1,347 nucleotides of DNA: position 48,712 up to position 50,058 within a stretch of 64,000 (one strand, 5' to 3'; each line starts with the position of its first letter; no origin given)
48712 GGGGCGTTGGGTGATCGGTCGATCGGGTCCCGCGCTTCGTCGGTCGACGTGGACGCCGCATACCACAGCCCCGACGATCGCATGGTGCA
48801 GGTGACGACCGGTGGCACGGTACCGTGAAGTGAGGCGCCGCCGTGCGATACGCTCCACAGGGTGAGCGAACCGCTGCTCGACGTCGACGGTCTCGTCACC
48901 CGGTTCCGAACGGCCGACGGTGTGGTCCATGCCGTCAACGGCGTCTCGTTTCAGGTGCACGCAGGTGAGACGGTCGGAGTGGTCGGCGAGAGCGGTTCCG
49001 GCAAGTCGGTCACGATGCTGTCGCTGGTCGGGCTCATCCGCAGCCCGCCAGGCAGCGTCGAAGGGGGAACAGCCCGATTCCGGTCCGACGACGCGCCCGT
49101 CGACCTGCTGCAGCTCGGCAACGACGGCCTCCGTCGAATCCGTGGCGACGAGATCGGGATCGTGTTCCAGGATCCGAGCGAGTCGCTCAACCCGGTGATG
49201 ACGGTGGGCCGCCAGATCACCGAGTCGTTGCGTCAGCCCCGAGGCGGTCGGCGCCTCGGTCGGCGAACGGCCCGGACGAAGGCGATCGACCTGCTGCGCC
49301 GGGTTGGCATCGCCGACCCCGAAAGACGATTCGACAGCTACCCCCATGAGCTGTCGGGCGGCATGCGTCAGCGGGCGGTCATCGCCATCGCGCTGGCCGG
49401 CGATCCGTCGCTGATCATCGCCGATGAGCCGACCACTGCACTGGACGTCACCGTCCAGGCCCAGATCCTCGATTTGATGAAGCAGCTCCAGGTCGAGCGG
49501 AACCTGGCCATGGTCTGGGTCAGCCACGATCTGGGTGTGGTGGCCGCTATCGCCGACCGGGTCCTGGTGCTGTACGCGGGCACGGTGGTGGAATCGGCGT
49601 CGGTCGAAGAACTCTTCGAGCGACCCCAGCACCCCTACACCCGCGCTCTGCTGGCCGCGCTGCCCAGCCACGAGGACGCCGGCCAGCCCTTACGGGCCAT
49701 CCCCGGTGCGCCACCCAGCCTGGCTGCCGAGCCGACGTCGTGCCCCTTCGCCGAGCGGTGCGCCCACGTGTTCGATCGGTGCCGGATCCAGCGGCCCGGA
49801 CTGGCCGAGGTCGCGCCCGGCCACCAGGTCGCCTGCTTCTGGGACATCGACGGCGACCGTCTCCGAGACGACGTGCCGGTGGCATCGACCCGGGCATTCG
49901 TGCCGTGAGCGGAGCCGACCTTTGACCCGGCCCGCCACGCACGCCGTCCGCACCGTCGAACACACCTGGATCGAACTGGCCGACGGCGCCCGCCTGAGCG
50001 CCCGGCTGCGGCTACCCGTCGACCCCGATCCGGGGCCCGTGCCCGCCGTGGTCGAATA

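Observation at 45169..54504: TetR-controlled same-strand block: MMPL transporter, orphan OppD-like ATPase, CocE/NonD hydrolase, phosphonate-oxygenase fusion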

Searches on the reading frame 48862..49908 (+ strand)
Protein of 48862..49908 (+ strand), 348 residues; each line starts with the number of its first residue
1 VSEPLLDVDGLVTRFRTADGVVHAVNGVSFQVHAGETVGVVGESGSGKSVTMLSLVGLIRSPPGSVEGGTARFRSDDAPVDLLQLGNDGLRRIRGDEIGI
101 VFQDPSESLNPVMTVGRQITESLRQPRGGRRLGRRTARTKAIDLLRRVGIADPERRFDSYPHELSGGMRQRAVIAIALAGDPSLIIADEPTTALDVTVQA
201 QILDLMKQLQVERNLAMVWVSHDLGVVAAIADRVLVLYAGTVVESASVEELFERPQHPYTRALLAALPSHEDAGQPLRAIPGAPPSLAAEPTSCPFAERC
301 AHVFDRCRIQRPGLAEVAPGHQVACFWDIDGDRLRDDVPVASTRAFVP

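Call 4: search_protein_families(library=pfam, proteins=[window:48862-49908:+], max_evalue=0.01)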
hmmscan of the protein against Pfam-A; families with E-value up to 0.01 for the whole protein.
window:48862-49908:+ (348 aa): 3 families
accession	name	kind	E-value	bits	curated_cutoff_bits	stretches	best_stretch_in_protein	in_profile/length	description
PF00005.33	ABC_tran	-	2.6e-26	93.3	25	1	26-192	2-137/137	ABC transporter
PF08352.17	oligo_HPY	-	6.7e-18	65.3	27.1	1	243-307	1-65/65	Oligopeptide/dipeptide transporter, C-terminal region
PF13304.12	AAA_21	-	7.7e-05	23.3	27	1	156-211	230-288/304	AAA domain, putative AbiEii toxin, Type IV TA system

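Call 35: search_protein_families(library=ncbifam, proteins=[window:48862-49908:+], max_evalue=0.00001)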
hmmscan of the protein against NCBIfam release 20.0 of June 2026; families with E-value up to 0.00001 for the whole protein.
window:48862-49908:+ (348 aa): 179 families (the best 25 are shown)
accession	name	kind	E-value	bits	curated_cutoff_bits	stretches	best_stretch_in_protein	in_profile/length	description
NF043079.1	MMSYN1_0167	equivalog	2e-99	333.9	740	2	89-328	299-534/561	oligopeptide ABC transporter ATP-binding protein OppD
NF007010.1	PRK09473.1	subfamily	7e-99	330.5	575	1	5-329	1-315/318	oligopeptide ABC transporter ATP-binding protein OppD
NF008246.0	PRK11022.1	equivalog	1.8e-96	323.1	541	1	5-330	3-319/326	dipeptide ABC transporter ATP-binding protein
NF011713.0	PRK15134.1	equivalog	1.6e-82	277.8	834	1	1-272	1-265/529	microcin C ABC transporter ATP-binding protein YejF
NF007613.0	PRK10261.1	equivalog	3.1e-82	276.9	1077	1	4-269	11-274/623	glutathione ABC transporter ATP-binding protein GsiA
NF008453.0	PRK11308.1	subfamily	4.7e-77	259.5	408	1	17-327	30-325/334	dipeptide ABC transporter ATP-binding protein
NF011659.0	PRK15079.1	equivalog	3.4e-71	239.7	540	1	19-326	34-329/334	murein tripeptide/oligopeptide ABC transporter ATP binding protein OppF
NF011674.0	PRK15093.1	equivalog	2.8e-70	237.1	627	1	4-329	2-325/330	putrescine export ABC transporter ATP-binding protein SapD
TIGR02770.1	nickel_nikD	equivalog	4e-68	229.2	318.7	1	25-266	2-228/230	nickel import ATP-binding protein NikD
NF043071.1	DppF_dipep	equivalog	6.6e-68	229.5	660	1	19-326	33-325/331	dipeptide ABC transporter ATP-binding subunit DppF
NF047576.1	opine_ATP_CntF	equivalog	2.3e-63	213.9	385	1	24-266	19-252/264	staphylopine uptake ABC transporter ATP-binding protein CntF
NF047578.1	opine_ATP_CntD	equivalog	1.4e-62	211.3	380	1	24-266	19-252/266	staphylopine uptake ABC transporter ATP-binding protein CntD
NF043078.1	MMSYN1_0168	equivalog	1.4e-60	205.6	800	2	143-270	475-600/649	oligopeptide ABC transporter ATP-binding protein OppF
TIGR02769.1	nickel_nikE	equivalog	2.9e-48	164.6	332.55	1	14-267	11-253/265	nickel import ATP-binding protein NikE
NF007739.0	PRK10419.1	subfamily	5.4e-44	150.7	354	1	20-267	23-255/268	nickel ABC transporter ATP-binding protein NikE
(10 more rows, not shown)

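Call 55: search_protein_families(library=ncbifam, proteins=[L169:10031-11164:+, L169:11161-11940:+, L169:11942-12676:+, L090:6881-7900:+, L169:2304-3983:+, L169:856-1965:-], max_evalue=0.00001)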
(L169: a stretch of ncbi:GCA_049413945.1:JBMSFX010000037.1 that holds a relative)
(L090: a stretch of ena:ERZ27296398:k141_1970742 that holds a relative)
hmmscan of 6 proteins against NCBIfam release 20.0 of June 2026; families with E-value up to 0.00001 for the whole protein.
L169:10031-11164:+ (377 aa): 4 families
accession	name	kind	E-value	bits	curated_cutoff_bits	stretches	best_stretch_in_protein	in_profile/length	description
NF049936.1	TriMthamethphnDioxTmpA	equivalog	2.7e-67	227.2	400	1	25-371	9-364/366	2-trimethylaminoethylphosphonate dioxygenase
TIGR02409.1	carnitine_bodg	equivalog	9.2e-60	202.6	414.75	1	30-369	14-365/366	gamma-butyrobetaine dioxygenase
TIGR02410.1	carnitine_TMLD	equivalog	4.7e-43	148.1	268.3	1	31-368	3-360/362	trimethyllysine dioxygenase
NF043003.1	ClavSyn_CS1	equivalog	1.3e-06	28.2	450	1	183-358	120-290/312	clavaminate synthase Cs1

L169:11161-11940:+ (259 aa): 218 families (the best 25 are shown)
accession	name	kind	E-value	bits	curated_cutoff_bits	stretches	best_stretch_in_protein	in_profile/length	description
NF009466.0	PRK12826.1-2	subfamily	7.4e-66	222.1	222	1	9-254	5-245/248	3-oxoacyl-ACP reductase FabG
TIGR01963.1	PHB_DH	subfamily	3.1e-53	180.7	307.05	1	10-251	4-250/255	3-hydroxybutyrate dehydrogenase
NF005559.1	PRK07231.1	subfamily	1e-52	179.1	215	1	6-252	3-246/249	glucose 1-dehydrogenase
NF004791.0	PRK06138.1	equivalog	9.1e-51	172.6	312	1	7-253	5-249/252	SDR family oxidoreductase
NF009093.0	PRK12429.1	subfamily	6.6e-50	169.8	258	1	10-251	8-254/259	3-hydroxybutyrate dehydrogenase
NF052558.1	MBtsdlDhBudC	equivalog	1.1e-49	169.2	270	1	10-253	6-241/250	meso-2,3-butanediol dehydrogenase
TIGR01830.1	3oxo_ACP_reduc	equivalog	2.3e-49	168.2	297.75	1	10-251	1-236/239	3-oxoacyl-[acyl-carrier-protein] reductase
NF004198.0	PRK05653.1-3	equivalog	5.7e-49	166.8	296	1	5-252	5-245/248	3-oxoacyl-ACP reductase FabG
TIGR03971.1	SDR_subfam_1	subfamily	1.1e-47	162.6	300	1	54-251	67-266/271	mycofactocin-coupled SDR family oxidoreductase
NF005067.0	PRK06484.1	equivalog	8e-45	153.3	713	1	10-252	276-510/524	short chain dehydrogenase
NF004818.0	PRK06172.1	equivalog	1.9e-43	148.7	336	1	4-252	4-249/253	SDR family oxidoreductase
NF053701.1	CsHdxCHCADhChcB2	equivalog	4e-43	147.7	350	1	9-252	5-241/245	cis-4-hydroxycyclohexanecarboxylate dehydrogenase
NF005095.0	PRK06523.1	subfamily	8e-43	146.8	231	1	4-253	7-257/261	oxidoreductase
NF009464.0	PRK12824.1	subfamily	1.2e-42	146.3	269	1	10-252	5-241/245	3-oxoacyl-ACP reductase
NF004197.0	PRK05653.1-1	equivalog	2e-42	145.5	332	1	2-252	2-245/249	3-oxoacyl-ACP reductase FabG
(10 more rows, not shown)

L169:11942-12676:+ (244 aa): 16 families
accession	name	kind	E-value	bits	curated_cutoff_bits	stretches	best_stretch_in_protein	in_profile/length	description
TIGR01449.2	PGP_bact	equivalog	1.2e-18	67.4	180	1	19-218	2-187/213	phosphoglycolate phosphatase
NF009695.0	PRK13222.1-2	equivalog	3.6e-14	52.8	225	1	13-216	4-194/226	phosphoglycolate phosphatase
NF009697.0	PRK13222.1-4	equivalog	1.8e-11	43.8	327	1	12-216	4-194/232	phosphoglycolate phosphatase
TIGR01454.1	AHBA_synth_RP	hypoth_equivalog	2e-11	43.9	246.65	1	124-213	82-172/205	AHBA synthesis associated protein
NF009694.0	PRK13222.1-1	equivalog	9.3e-11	41.5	415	1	12-217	4-212/252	phosphoglycolate phosphatase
NF009804.0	PRK13288.1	equivalog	1.7e-09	37.5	218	1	124-210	89-176/215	pyrophosphatase PpaX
TIGR01549.1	HAD-SF-IA-v1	subfamily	2.1e-09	38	23.3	0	133-209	76-149/149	HAD-IA family hydrolase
TIGR02253.1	CTE7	subfamily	9.3e-09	35.4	169.75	1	112-209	89-188/221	TIGR02253 family HAD-type hydrolase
NF009696.0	PRK13222.1-3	equivalog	1.2e-08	34.9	359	1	16-210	4-181/223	N-acetylmuramic acid 6-phosphate phosphatase MupP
TIGR03351.1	PhnX-like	hypoth_equivalog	1.3e-08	35.1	218.9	1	71-212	37-186/220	phosphonatase-like hydrolase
NF046057.1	bifunc_MtlD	equivalog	5.4e-08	31.7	800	1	16-221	8-197/683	bifunctional mannitol-1-phosphate dehydrogenase/phosphatase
TIGR01662.1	HAD-SF-IIIA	subfamily_domain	6.1e-08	32.9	44.6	0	123-215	31-138/141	HAD-IIIA family hydrolase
TIGR01548.1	HAD-SF-IA-hyp1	hypoth_equivalog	3.4e-07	30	140.2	1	117-208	106-197/197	TIGR01548 family HAD-type hydrolase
NF008087.0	PRK10826.1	equivalog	2.6e-06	27.2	191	0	123-215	98-191/222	hexitol phosphatase HxpB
NF053830.1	RUBPPhHalo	equivalog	3.5e-06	26.8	330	1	94-205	80-193/234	ribulose-1,5-bisphosphate 5-phosphatase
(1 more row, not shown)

L090:6881-7900:+ (339 aa): 3 families
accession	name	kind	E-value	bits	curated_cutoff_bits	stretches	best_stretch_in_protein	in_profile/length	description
NF049936.1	TriMthamethphnDioxTmpA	equivalog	3.2e-53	180.9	400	1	29-289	7-274/366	2-trimethylaminoethylphosphonate dioxygenase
TIGR02409.1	carnitine_bodg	equivalog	3.3e-42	144.8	414.75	1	33-290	11-277/366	gamma-butyrobetaine dioxygenase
TIGR02410.1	carnitine_TMLD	equivalog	3.3e-26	92.7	268.3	1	36-261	2-239/362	trimethyllysine dioxygenase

L169:2304-3983:+ (559 aa): 11 families
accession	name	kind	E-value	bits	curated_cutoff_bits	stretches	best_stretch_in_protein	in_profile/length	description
NF045468.1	Opp5A_nikA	equivalog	5.4e-49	167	600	1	87-552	25-482/488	nickel ABC transporter substrate-binding protein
NF011942.0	PRK15413.1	equivalog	1.3e-48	166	594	1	83-528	32-482/512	glutathione ABC transporter substrate-binding protein GsiB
NF045467.1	Opp4A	equivalog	3.1e-48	164.4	650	2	227-549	205-548/556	oligopeptide ABC transporter substrate-binding protein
NF043070.1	DppA_dipep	equivalog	4.3e-43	147.7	1005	1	117-557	69-534/535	dipeptide ABC transporter periplasmic-binding protein DppA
TIGR04028.1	SBP_KPN_01854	hypoth_equivalog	5.3e-40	137.4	468.5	1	90-398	11-334/509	TIGR04028 family ABC transporter substrate-binding protein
TIGR02294.1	nickel_nikA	equivalog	2.6e-36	125.2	393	1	99-398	25-330/501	nickel ABC transporter substrate-binding protein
NF011689.0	PRK15109.1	equivalog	4e-26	91.8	560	1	226-523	209-504/547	ABC transporter substrate-binding protein SapA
NF047575.1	opine_bind_CntA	exception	3.7e-25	88.5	800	1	108-397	64-362/535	staphylopine-dependent metal ABC transporter substrate-binding lipoprotein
NF011684.0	PRK15104.1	equivalog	1.3e-23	83.5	947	2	227-397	209-381/543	oligopeptide ABC transporter substrate-binding protein OppA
NF007287.0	PRK09755.1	equivalog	2.7e-20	72.7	1098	2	86-176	40-130/535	ABC transporter substrate-binding protein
NF010149.0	PRK13626.1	equivalog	5.2e-14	51.8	476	1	91-273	132-307/552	HTH-type transcriptional regulator SgrR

L169:856-1965:- (369 aa): 8 families
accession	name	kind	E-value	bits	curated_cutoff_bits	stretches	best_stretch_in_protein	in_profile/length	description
NF009133.0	PRK12486.1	equivalog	5.1e-158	525.8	410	1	4-365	4-365/369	dimethylsulfoniopropionate demethylase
NF053776.1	TmaoDeMthMsil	equivalog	5.2e-53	180.7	1100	1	12-368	385-753/763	trimethylamine N-oxide demethylase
NF001567.0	PRK00389.1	subfamily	9e-49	166.3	300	1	13-368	4-352/359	glycine cleavage system aminomethyltransferase GcvT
TIGR00528.1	gcvT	equivalog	3.7e-40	138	235.85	1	16-368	5-359/362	glycine cleavage system aminomethyltransferase GcvT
NF010093.0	PRK13579.1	equivalog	6.7e-33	114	459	1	36-368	32-363/371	glycine cleavage system aminomethyltransferase GcvT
TIGR01372.1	soxA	subfamily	8.1e-24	83.5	1164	1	43-365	645-983/996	sarcosine oxidase subunit alpha family protein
NF047633.1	SyrngDmethDesA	equivalog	2.1e-10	39.7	800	1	40-230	32-233/453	syringate O-demethylase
NF047885.1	VanMgalDeMLigM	equivalog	4.9e-08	32.3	580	0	32-230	23-234/461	vanillate/3-O-methylgallate O-demethylase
